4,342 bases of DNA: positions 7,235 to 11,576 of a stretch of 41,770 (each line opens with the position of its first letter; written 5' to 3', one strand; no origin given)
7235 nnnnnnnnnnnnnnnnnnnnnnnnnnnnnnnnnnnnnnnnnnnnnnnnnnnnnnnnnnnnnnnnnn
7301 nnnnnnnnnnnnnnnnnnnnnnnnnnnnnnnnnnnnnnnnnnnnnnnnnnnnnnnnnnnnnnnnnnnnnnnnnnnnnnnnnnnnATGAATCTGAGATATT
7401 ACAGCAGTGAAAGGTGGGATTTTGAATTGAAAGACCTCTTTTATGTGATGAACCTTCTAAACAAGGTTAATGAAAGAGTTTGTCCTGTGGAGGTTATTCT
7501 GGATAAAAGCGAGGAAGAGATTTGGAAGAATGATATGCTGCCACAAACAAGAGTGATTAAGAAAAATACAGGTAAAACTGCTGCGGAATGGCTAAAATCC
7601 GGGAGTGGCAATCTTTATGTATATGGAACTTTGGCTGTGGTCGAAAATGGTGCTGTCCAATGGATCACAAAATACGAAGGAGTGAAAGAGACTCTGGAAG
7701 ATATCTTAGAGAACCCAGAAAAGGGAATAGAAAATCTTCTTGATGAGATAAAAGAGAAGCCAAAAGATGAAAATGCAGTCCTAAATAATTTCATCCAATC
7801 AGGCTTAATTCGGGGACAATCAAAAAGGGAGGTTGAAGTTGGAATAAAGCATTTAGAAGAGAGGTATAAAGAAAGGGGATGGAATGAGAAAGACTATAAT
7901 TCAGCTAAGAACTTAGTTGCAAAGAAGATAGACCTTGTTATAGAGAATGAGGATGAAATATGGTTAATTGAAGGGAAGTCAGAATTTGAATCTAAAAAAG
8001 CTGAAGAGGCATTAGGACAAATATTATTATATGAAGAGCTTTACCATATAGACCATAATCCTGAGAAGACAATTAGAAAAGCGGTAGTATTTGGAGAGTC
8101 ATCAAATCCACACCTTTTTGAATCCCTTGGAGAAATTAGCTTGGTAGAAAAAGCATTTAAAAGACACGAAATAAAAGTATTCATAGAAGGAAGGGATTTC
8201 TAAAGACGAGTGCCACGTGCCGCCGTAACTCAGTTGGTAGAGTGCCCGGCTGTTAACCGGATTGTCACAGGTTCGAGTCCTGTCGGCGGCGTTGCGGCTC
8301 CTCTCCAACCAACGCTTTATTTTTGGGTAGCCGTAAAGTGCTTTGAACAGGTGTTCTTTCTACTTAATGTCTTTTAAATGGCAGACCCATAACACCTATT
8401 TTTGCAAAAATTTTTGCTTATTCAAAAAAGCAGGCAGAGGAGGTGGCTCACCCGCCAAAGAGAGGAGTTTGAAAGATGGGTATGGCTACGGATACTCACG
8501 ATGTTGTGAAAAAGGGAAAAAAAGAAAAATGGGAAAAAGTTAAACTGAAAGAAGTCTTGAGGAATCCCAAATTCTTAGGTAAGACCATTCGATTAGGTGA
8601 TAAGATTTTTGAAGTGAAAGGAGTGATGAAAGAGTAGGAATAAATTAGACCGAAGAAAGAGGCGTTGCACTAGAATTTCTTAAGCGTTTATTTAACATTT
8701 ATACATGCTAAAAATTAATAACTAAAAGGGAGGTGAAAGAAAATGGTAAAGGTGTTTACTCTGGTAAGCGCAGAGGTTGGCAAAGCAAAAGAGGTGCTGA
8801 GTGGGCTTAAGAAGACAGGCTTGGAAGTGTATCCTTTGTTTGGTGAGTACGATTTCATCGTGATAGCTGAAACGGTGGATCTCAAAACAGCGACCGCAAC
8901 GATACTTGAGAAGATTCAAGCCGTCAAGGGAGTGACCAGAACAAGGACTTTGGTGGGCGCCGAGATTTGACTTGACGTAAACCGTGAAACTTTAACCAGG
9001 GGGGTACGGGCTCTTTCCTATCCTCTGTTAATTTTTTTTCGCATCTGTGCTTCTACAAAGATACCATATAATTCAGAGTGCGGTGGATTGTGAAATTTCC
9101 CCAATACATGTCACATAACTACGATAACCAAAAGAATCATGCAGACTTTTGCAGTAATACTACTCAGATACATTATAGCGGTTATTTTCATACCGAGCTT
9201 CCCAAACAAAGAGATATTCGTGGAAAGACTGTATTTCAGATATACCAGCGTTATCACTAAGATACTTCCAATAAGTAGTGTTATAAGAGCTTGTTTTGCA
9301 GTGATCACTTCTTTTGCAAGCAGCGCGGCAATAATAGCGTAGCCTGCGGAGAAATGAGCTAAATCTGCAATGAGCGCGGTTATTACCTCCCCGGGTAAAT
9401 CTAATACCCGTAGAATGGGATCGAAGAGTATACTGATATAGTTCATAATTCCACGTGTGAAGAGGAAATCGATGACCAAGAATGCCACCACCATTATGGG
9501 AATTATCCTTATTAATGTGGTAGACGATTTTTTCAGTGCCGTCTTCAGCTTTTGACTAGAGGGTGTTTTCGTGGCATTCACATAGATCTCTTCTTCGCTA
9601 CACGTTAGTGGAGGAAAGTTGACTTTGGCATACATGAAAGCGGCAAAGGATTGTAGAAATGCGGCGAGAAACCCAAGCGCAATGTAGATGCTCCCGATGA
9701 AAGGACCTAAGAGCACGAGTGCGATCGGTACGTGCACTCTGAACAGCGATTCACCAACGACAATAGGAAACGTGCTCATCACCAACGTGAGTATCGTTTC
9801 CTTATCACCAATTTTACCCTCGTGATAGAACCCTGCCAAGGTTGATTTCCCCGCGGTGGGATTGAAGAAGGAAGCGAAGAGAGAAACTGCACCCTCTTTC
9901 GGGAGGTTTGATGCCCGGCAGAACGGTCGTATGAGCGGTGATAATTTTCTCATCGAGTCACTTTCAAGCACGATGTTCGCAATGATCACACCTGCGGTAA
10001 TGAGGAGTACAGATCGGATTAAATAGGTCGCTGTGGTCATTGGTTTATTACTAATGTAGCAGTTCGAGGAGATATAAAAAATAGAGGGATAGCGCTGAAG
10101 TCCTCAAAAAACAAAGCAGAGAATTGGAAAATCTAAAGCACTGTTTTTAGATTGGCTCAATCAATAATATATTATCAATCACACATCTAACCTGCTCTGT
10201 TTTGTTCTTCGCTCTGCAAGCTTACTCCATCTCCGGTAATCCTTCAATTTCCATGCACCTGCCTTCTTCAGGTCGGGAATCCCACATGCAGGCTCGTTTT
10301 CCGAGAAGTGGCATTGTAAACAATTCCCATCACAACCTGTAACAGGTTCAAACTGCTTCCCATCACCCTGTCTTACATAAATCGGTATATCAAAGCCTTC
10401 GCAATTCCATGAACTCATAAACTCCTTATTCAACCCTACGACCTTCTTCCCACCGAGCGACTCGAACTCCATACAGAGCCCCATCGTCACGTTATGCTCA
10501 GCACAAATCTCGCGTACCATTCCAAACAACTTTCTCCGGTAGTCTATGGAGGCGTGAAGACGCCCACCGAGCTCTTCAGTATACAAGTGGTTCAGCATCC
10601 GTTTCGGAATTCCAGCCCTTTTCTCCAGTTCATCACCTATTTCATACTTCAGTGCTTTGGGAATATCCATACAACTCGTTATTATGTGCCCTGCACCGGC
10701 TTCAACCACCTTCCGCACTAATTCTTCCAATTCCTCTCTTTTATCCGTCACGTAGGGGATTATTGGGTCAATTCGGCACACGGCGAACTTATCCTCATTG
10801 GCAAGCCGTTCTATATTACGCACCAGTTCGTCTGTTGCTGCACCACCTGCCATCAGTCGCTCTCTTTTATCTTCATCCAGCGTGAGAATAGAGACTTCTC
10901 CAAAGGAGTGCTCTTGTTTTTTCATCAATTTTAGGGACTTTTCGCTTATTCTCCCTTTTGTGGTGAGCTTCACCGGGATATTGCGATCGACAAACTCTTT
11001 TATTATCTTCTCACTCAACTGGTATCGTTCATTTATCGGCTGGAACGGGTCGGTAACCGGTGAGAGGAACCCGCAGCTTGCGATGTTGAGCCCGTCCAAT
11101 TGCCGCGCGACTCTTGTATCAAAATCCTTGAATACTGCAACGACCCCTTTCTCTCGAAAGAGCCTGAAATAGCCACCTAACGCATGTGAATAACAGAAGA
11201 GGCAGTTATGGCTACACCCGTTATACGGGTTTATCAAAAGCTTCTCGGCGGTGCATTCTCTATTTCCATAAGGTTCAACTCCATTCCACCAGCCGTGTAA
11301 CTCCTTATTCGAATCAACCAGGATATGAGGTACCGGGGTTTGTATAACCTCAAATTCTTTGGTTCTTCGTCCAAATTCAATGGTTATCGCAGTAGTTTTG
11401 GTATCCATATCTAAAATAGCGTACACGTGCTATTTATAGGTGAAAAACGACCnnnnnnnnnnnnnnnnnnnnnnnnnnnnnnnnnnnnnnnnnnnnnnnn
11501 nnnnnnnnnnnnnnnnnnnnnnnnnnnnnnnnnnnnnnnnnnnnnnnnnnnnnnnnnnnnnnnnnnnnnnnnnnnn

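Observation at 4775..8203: AT-rich five-gene operon of unrecognisable proteins ending in a NucS/RecB-like nuclease, between a TnpA relic and tRNA-Asn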

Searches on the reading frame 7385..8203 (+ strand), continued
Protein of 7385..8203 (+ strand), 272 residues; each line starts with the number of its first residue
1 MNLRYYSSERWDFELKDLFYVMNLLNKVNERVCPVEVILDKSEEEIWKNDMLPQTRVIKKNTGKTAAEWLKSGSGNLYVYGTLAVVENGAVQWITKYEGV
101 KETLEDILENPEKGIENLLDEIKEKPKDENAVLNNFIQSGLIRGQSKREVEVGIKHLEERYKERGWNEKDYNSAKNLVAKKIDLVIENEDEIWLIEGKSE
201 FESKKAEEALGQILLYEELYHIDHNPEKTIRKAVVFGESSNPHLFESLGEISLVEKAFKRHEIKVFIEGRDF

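Call 84: list_cluster_members(proteins=[P0019, P0020, P0021, P0025, P0026, P0030, P0033, P0041, P0045, P0090])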
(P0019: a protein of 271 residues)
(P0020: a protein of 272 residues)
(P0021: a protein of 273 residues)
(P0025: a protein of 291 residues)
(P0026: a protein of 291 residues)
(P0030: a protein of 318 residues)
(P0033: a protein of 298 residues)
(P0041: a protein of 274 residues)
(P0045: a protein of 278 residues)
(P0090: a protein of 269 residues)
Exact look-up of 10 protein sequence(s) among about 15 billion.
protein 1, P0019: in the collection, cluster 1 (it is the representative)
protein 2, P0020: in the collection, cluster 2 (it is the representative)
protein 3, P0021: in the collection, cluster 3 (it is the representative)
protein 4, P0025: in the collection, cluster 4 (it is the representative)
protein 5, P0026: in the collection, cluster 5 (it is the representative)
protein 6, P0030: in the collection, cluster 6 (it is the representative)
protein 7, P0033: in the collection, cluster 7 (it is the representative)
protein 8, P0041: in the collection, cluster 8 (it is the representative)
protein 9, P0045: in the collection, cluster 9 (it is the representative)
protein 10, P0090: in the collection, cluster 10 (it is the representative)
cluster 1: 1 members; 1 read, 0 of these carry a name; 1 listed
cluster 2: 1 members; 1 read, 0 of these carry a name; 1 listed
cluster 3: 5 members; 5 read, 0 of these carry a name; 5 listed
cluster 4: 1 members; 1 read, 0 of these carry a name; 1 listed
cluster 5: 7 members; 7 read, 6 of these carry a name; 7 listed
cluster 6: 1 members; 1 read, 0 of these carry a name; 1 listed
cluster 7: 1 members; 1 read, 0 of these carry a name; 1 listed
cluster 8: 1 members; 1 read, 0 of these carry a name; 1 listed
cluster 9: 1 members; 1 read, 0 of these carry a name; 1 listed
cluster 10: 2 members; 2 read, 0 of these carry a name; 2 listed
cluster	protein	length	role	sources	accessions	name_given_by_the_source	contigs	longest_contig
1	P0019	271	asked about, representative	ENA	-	-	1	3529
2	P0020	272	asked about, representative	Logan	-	-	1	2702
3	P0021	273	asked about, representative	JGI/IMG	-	-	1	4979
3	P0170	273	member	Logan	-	-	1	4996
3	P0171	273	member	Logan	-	-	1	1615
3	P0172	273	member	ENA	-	-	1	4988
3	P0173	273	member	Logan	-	-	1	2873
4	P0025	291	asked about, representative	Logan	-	-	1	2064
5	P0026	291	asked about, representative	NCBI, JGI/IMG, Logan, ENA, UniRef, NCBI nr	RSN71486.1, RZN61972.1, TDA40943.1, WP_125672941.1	MAG: hypothetical protein DSO07_07160 [Thermoproteota archaeon] | hypothetical protein | DUF8045 domain-containing protein n=1 Tax=Candidatus Methanodesulfokora washburnensis ...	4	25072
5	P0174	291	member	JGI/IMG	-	hypothetical protein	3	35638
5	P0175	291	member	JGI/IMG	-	hypothetical protein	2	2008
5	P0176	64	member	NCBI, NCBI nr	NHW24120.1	MAG: hypothetical protein HA489_07760 [Archaeoglobales archaeon] | hypothetical protein [Archaeoglobales archaeon]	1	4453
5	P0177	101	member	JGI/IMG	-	hypothetical protein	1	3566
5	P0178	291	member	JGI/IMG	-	hypothetical protein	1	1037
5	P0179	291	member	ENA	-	-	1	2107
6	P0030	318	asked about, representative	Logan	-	-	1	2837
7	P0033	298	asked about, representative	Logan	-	-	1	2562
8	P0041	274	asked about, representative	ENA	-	-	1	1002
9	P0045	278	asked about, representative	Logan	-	-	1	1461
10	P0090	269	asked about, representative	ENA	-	-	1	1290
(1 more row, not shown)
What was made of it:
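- On DUF8045 (PF26193): UniRef names P0026 a 'DUF8045 domain-containing protein' (call 84).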

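Call 93: find_related_loci(query=A6, collection=viral_contigs, flank=8000)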
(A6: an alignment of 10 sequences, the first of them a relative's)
Query A6 (272 aa) in viral_contigs; peptide patterns used: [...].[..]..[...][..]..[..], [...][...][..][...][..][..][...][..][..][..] (x = any residue, [..] = any of these).
55 stretches matched a pattern, but none encodes a relative of the query by tblastn (E <= 1e-3).

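Call 96: find_encoding_contigs(protein=P0002, flank=10000)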
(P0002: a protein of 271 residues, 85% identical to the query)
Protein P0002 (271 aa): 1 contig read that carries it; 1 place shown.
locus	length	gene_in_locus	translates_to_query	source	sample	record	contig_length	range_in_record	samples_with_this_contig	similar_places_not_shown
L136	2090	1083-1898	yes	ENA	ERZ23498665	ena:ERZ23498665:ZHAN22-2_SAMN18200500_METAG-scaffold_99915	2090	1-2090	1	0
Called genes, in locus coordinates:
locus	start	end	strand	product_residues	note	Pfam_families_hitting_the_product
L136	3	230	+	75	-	?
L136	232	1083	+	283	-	-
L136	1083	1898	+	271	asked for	PF26193:DUF8045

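Call 113: search_protein_families(library=pfam, alignment_id=A11, max_evalue=0.01)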
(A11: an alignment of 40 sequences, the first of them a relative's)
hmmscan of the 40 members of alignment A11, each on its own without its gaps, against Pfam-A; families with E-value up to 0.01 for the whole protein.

A. member 1, P0039 (141 aa): 0 families

B. families by the number of members that match (of 40 scanned): 34 families (the first 25 are shown)
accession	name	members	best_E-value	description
PF08378.17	NERD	4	2.3e-07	Nuclease-related domain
PF08011.17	PDDEXK_9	2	0.00019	PD-(D/E)XK nuclease superfamily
PF02359.24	CDC48_N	1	1.9e-29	Cell division protein 48 (CDC48), N-terminal domain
PF02933.23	CDC48_2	1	2.6e-10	Cell division protein 48 (CDC48), domain 2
PF13412.12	HTH_24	1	3.2e-06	Winged helix-turn-helix DNA-binding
PF12840.13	HTH_20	1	4.3e-06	Helix-turn-helix domain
PF25213.1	HVO_A0261_N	1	6.4e-06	HVO_A0261 N-terminal domain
PF12802.13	MarR_2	1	1.5e-05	MarR family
PF01978.25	TrmB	1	4.2e-05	Sugar-specific transcriptional regulator TrmB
PF13730.12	HTH_36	1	6.4e-05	Helix-turn-helix domain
PF13404.12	HTH_AsnC-type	1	7.1e-05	AsnC-type helix-turn-helix domain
PF13545.12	HTH_Crp_2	1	0.00015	Crp-like helix-turn-helix domain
PF01325.25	Fe_dep_repress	1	0.00016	Iron dependent repressor, N-terminal DNA binding domain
PF08279.18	HTH_11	1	0.00021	HTH domain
PF01047.28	MarR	1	0.00027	MarR family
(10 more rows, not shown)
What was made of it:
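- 7385..8203 (+): g5: a 272-aa DUF8045-family protein. It has an N-terminal domain of unknown function (residues ~1-127) and a C-terminal RecB/Cas4-type PD-(D/E)xK nuclease domain (residues ~128-272; E149, D183, E196-x-K198, Q212-xxx-Y216). Its start overlaps the g4 stop by 4 nt (ATGA). Stand-alone relatives of the domain hit NERD at E 2.3e-7 (call 113).
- Closest known: RecB/Cas4/AddB-type PD-. Same: Stand-alone relatives of the domain hit NERD (call 113).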

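Call 115: search_protein_families(library=pfam, proteins=[L094:687-1658:+, L094:2149-2616:+, L094:2670-2960:+, L094:18-674:+, L094:4289-4837:-, L092:763-1218:+], max_evalue=0.001)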
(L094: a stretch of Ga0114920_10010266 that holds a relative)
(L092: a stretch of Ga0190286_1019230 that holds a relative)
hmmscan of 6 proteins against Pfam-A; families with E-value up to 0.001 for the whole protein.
L094:687-1658:+ (323 aa): 1 family
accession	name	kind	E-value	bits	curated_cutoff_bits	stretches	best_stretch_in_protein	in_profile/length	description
PF01555.25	N6_N4_Mtase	-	2.6e-42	145.7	26.7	1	33-288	1-218/221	DNA methylase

L094:2149-2616:+ (155 aa): 0 families

L094:2670-2960:+ (96 aa): 0 families

L094:18-674:+ (218 aa): 3 families
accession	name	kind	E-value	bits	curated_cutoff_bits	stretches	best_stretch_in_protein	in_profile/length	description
PF13646.12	HEAT_2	-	1.6e-16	60.8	27.7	2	69-128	7-64/88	HEAT repeats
PF03130.22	HEAT_PBS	-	2.2e-11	43.5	20.9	0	78-102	1-25/27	PBS lyase HEAT-like repeat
PF02985.28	HEAT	-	0.00021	21.7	23.5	0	73-89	11-27/31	HEAT repeat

L094:4289-4837:- (182 aa): 11 families
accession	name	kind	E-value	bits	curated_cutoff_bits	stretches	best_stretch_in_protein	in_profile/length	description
PF13414.12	TPR_11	-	6.4e-21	74.2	26.8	2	4-34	7-37/42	TPR repeat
PF00515.34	TPR_1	-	3.7e-19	68.1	27.8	1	65-97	2-34/34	Tetratricopeptide repeat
PF07719.23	TPR_2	-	6.7e-16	57.5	27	1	65-97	2-34/34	Tetratricopeptide repeat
PF13371.12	TPR_9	-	9.1e-13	48.5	35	1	42-101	7-66/73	Tetratricopeptide repeat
PF13181.12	TPR_8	-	6.3e-11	42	25.7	0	74-97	11-34/34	Tetratricopeptide repeat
PF13431.12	TPR_17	-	6.7e-11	42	24.4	0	14-36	2-24/34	Tetratricopeptide repeat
PF13432.12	TPR_16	-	1e-09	39.1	32.7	1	43-96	10-63/65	Tetratricopeptide repeat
PF13424.12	TPR_12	-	1.7e-09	38.2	30.1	0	43-94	16-75/77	Tetratricopeptide repeat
PF13428.12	TPR_14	-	6.4e-09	36.1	23.5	0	65-106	2-43/44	Tetratricopeptide repeat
PF14559.12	TPR_19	-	1.2e-08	35.6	25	0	81-108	8-35/68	Tetratricopeptide repeat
PF13374.12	TPR_10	-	0.00027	21.3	27.5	0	3-21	14-32/42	Tetratricopeptide repeat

L092:763-1218:+ (151 aa): 3 families
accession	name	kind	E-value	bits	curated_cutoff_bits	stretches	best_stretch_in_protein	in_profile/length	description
PF07927.17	HicA_toxin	-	1.4e-10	41.5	27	1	80-119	1-42/58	HicA toxin of bacterial toxin-antitoxin,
PF15919.11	HicB_lk_antitox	-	3.8e-09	37.2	27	1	8-64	6-62/123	HicB_like antitoxin of bacterial toxin-antitoxin system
PF21748.3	UPF0150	-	3.6e-07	30.4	27.3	1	8-52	14-58/64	UPF0150-like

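Call 116: search_protein_families(library=pfam, proteins=[P0090, P0102, P0137, P0143, P0114, P0069, P0073, P0068, P0081, P0087], max_evalue=0.01)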
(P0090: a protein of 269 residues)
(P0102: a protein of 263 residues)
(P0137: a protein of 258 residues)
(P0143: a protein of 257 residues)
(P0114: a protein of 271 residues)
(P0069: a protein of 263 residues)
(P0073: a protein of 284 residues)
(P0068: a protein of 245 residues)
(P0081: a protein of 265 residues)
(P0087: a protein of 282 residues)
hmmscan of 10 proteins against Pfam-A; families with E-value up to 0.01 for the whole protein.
P0090 (269 aa): 0 families

P0102 (263 aa): 0 families

P0137 (258 aa): 0 families

P0143 (257 aa): 0 families

P0114 (271 aa): 1 family
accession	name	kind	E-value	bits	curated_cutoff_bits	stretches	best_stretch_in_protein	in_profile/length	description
PF20306.3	Sp-DndD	-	0.009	16.6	27.2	0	18-37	1-20/51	Small protein found in certain Dnd DNA modification systems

P0069 (263 aa): 0 families

P0073 (284 aa): 0 families

P0068 (245 aa): 1 family
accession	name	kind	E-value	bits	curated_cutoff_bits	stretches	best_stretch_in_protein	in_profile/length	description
PF01939.22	NucS_C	-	0.0049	17.3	24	0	167-244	29-107/124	Endonuclease NucS C-terminal domain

P0081 (265 aa): 0 families

P0087 (282 aa): 0 families

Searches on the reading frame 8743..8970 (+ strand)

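Call 52: search_protein_families(library=pfam, proteins=[window:8743-8970:+], max_evalue=0.1)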
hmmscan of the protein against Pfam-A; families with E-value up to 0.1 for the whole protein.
window:8743-8970:+ (75 aa): 3 families
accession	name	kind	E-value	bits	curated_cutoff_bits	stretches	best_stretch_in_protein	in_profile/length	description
PF01037.27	AsnC_trans_reg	-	9.2e-08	32.3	25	1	27-71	25-69/73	Lrp/AsnC ligand binding domain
PF08734.17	GYD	-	0.00013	22.4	31.4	1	27-70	38-79/91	GYD domain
PF03927.19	NapD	-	0.059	13.9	28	1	7-67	7-67/76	NapD protein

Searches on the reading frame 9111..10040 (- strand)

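Call 52: search_protein_families(library=pfam, proteins=[window:9111-10040:-], max_evalue=0.1)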
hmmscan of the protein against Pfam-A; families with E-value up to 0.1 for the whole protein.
window:9111-10040:- (309 aa): 1 family
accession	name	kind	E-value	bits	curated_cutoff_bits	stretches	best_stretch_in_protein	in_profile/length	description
PF07670.19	Gate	-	2.3e-15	57.4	29.6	2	176-263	1-89/104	Nucleoside recognition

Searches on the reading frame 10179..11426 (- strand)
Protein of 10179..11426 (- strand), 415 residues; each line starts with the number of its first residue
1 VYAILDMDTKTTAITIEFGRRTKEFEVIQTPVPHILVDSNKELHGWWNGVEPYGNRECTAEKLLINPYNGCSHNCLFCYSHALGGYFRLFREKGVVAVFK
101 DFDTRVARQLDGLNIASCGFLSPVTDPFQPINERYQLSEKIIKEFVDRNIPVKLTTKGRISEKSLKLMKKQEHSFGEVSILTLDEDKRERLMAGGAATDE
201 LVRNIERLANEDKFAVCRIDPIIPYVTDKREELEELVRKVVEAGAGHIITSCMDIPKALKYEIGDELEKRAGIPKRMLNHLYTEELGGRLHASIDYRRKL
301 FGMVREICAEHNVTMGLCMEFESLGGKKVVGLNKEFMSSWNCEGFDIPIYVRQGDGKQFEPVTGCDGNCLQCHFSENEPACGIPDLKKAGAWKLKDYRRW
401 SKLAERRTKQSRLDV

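Call 87: search_protein_families(library=pfam, proteins=[window:10179-11426:-], max_evalue=0.001)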
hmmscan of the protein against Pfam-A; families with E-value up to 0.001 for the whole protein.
window:10179-11426:- (415 aa): 1 family
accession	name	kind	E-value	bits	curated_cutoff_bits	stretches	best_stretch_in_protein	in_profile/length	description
PF04055.27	Radical_SAM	-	1.8e-10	41.7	29.5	1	65-236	1-165/166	Radical SAM superfamily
